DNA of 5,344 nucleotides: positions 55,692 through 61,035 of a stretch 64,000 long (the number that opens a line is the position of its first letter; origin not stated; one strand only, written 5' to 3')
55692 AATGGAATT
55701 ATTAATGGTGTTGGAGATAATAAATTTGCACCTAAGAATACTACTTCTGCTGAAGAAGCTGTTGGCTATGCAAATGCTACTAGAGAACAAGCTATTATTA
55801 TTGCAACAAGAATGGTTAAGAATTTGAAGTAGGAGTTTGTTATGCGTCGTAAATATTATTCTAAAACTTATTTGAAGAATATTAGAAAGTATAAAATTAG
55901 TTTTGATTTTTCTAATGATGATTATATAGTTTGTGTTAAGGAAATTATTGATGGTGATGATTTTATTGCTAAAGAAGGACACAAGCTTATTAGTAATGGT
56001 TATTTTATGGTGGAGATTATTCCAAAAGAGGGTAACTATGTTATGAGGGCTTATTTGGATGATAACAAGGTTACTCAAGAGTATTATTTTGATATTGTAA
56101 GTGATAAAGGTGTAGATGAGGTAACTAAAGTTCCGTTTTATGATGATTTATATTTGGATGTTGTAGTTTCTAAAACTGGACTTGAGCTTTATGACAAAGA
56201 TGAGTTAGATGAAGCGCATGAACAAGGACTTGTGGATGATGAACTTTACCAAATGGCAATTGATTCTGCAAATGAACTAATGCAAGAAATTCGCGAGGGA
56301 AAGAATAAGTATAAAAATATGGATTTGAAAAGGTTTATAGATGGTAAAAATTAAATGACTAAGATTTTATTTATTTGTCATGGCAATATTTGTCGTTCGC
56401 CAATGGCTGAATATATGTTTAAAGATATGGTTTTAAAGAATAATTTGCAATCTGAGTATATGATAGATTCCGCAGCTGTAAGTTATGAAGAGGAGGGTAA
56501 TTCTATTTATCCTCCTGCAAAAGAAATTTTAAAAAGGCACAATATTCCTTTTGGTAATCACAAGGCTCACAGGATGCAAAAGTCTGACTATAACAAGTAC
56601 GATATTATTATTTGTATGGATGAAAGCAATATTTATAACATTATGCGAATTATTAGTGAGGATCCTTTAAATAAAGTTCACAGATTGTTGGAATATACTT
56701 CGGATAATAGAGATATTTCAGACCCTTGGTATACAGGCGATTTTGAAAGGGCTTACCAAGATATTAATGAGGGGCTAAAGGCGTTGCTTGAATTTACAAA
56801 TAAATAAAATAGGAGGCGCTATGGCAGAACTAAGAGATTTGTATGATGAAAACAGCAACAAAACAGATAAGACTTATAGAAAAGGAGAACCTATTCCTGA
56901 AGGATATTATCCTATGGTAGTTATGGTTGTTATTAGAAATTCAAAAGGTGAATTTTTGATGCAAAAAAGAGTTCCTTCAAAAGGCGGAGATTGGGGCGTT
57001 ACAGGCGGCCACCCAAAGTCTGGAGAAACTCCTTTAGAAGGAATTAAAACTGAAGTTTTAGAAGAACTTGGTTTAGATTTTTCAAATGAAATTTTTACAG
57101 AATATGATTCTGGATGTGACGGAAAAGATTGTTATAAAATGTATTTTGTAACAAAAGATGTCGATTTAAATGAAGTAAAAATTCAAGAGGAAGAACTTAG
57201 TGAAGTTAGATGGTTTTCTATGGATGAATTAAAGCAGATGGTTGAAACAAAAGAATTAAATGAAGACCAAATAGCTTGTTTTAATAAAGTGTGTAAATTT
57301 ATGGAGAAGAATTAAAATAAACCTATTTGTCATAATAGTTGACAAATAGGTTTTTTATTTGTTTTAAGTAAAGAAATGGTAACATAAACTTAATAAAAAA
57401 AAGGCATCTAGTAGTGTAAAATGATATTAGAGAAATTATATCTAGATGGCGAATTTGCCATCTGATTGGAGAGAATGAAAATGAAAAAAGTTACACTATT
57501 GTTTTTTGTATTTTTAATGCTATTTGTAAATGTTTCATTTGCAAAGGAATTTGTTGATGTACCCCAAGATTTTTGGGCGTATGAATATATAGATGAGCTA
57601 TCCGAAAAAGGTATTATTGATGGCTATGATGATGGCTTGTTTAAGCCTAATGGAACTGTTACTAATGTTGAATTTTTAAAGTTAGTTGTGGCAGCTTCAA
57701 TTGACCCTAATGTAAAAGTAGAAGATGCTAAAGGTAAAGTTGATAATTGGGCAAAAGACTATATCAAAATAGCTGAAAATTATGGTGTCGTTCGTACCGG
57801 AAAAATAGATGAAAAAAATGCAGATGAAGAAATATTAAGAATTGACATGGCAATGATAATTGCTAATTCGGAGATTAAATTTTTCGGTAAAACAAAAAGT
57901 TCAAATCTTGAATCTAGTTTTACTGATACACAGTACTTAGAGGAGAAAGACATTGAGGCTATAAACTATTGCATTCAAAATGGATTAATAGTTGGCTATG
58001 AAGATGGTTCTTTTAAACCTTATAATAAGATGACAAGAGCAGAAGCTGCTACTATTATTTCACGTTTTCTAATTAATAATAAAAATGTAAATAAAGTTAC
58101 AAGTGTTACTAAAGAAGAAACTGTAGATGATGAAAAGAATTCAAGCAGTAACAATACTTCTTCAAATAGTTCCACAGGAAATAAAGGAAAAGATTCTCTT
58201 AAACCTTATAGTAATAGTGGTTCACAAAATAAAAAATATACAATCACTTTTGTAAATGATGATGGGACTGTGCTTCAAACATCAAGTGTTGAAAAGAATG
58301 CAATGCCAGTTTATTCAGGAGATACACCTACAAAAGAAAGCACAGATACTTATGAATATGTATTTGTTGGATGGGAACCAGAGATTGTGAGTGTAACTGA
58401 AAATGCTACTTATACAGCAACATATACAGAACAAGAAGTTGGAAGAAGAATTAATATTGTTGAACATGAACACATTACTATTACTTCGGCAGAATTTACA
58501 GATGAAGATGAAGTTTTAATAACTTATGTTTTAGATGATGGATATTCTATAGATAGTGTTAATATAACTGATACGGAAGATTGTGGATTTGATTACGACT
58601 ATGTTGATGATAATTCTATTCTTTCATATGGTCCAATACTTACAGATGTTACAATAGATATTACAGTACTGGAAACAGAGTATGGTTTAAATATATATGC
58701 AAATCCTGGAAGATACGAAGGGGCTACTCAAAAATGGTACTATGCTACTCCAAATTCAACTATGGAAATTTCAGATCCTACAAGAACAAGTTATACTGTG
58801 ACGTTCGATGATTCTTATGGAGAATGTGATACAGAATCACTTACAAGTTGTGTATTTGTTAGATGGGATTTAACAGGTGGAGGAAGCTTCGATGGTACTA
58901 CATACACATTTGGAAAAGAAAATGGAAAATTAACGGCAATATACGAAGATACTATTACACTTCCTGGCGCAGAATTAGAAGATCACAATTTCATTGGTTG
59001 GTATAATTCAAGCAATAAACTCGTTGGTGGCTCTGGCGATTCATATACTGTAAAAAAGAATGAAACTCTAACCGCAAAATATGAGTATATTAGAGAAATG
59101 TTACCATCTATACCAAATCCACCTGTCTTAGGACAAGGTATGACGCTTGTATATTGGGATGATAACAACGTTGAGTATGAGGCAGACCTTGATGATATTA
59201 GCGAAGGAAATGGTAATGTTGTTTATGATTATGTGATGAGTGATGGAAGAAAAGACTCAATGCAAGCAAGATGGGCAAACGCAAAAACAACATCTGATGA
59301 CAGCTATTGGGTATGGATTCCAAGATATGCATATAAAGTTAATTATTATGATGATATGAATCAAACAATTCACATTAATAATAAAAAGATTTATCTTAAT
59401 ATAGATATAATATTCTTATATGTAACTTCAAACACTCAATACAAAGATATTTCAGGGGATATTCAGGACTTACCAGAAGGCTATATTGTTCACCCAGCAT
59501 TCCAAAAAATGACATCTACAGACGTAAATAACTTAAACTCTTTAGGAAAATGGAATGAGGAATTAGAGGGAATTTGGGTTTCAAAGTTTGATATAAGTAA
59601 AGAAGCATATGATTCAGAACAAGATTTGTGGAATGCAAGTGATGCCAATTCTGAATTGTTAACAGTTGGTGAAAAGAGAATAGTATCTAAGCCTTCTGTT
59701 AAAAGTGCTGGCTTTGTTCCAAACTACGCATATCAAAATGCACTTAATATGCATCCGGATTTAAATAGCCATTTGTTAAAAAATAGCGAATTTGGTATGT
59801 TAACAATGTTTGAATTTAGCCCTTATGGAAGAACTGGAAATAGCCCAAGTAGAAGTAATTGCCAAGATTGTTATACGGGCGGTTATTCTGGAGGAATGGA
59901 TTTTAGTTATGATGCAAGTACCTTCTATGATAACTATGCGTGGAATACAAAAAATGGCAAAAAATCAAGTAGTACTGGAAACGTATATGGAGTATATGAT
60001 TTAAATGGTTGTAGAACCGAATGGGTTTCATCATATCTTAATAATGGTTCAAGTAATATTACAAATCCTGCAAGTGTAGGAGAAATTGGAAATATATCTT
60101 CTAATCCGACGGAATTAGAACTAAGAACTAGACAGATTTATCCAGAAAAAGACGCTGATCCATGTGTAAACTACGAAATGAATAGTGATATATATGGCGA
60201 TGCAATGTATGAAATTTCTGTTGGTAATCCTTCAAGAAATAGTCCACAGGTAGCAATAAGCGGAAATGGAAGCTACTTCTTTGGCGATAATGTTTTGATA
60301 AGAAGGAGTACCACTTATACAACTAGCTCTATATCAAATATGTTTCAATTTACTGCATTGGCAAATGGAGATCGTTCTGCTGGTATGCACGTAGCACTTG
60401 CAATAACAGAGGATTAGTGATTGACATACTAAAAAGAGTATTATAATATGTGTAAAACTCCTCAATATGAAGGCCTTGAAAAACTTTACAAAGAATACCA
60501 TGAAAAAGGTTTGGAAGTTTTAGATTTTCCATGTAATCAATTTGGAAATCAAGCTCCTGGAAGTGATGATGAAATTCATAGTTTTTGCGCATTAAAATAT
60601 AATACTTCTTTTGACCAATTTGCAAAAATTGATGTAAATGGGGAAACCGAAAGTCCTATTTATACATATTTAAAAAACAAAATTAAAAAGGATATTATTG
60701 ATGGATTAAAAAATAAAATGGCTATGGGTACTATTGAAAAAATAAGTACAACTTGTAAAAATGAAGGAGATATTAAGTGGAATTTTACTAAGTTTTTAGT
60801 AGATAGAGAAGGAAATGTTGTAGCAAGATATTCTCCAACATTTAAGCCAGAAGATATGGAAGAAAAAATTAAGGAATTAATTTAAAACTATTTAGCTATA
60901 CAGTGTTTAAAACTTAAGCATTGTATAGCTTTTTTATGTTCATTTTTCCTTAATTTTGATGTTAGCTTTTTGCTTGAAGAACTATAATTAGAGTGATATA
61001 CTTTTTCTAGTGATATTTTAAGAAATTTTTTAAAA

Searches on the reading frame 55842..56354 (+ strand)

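Call 116: search_protein_families(library=pfam, proteins=[window:55842-56354:+], max_evalue=0.01)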
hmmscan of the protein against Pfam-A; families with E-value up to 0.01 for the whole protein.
window:55842-56354:+ (170 aa): 1 family
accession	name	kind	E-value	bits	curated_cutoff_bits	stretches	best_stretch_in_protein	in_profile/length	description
PF04167.18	DUF402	-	2.8e-10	40.7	23.9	1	56-122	3-68/68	Protein of unknown function (DUF402)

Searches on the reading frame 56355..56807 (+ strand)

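Call 116: search_protein_families(library=pfam, proteins=[window:56355-56807:+], max_evalue=0.01)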
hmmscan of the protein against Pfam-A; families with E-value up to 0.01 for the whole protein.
window:56355-56807:+ (150 aa): 1 family
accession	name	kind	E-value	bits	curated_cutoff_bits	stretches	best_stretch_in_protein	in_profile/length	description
PF01451.26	LMWPc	-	3.7e-35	121.7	23.2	1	4-145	1-144/144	Low molecular weight phosphotyrosine protein phosphatase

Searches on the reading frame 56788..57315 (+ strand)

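Call 116: search_protein_families(library=pfam, proteins=[window:56788-57315:+], max_evalue=0.01)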
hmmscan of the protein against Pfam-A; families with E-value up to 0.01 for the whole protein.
window:56788-57315:+ (175 aa): 2 families
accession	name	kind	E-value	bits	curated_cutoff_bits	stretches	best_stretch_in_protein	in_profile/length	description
PF00293.34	NUDIX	-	5.2e-18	65.8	21.1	1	42-151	3-119/134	NUDIX domain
PF14815.12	NUDIX_4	-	0.00072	19.8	35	1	46-150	2-100/113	NUDIX domain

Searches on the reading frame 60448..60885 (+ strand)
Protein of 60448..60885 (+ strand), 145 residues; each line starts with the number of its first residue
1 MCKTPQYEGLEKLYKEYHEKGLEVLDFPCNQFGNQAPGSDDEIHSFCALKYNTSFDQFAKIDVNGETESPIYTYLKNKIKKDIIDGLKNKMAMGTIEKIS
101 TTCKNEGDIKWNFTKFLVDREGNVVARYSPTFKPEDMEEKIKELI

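Call 116: search_protein_families(library=pfam, proteins=[window:60448-60885:+], max_evalue=0.01)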
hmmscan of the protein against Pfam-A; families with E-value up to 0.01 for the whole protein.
window:60448-60885:+ (145 aa): 1 family
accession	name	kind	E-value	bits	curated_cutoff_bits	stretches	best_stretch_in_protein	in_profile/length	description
PF00255.25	GSHPx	-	5.4e-27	93.9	27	1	3-76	35-108/108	Glutathione peroxidase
